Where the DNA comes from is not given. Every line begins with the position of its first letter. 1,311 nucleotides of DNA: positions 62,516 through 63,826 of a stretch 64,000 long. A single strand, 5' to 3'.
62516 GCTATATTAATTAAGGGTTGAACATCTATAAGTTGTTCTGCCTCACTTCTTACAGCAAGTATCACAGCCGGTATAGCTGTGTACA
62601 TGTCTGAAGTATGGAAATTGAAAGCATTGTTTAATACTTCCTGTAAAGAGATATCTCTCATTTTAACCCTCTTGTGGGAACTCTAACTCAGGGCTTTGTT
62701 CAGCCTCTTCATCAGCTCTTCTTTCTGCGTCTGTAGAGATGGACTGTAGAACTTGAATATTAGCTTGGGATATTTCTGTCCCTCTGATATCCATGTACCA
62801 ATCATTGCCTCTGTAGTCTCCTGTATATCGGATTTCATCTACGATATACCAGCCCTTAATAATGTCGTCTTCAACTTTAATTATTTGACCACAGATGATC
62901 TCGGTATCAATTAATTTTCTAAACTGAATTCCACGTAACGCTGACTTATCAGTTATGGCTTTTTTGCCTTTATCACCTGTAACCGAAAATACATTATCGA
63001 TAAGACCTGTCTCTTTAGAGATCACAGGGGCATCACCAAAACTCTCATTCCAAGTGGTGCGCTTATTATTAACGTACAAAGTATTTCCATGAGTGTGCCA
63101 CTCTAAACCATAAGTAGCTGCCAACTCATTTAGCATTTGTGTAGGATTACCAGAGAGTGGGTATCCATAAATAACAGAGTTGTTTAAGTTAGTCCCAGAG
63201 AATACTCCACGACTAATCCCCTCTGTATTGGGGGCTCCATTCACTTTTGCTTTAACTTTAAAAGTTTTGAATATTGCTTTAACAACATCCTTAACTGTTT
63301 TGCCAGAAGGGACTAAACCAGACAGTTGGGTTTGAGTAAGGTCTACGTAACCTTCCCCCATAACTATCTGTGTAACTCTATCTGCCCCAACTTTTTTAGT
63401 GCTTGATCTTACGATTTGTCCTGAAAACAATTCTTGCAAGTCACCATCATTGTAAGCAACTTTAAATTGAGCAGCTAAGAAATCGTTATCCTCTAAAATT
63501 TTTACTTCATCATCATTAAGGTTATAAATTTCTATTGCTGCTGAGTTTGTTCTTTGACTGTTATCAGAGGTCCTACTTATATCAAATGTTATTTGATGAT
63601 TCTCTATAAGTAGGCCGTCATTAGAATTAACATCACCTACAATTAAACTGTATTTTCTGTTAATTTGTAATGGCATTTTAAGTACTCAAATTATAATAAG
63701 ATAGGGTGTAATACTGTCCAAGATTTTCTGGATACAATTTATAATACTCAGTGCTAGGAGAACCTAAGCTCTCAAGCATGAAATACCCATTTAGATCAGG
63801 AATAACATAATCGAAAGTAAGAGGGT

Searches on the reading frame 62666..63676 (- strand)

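Call 69: search_protein_families(library=phrogs, proteins=[window:62666-63676:-], max_evalue=0.00001)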
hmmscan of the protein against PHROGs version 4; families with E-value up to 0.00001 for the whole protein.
window:62666-63676:- (337 aa): 2 families
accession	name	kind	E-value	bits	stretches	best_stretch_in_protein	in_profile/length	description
phrog_196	-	tail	1.4e-61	209.7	1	1-320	81-384/536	baseplate hub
phrog_38154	-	unknown function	7e-10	39.7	1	4-136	4-134/159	-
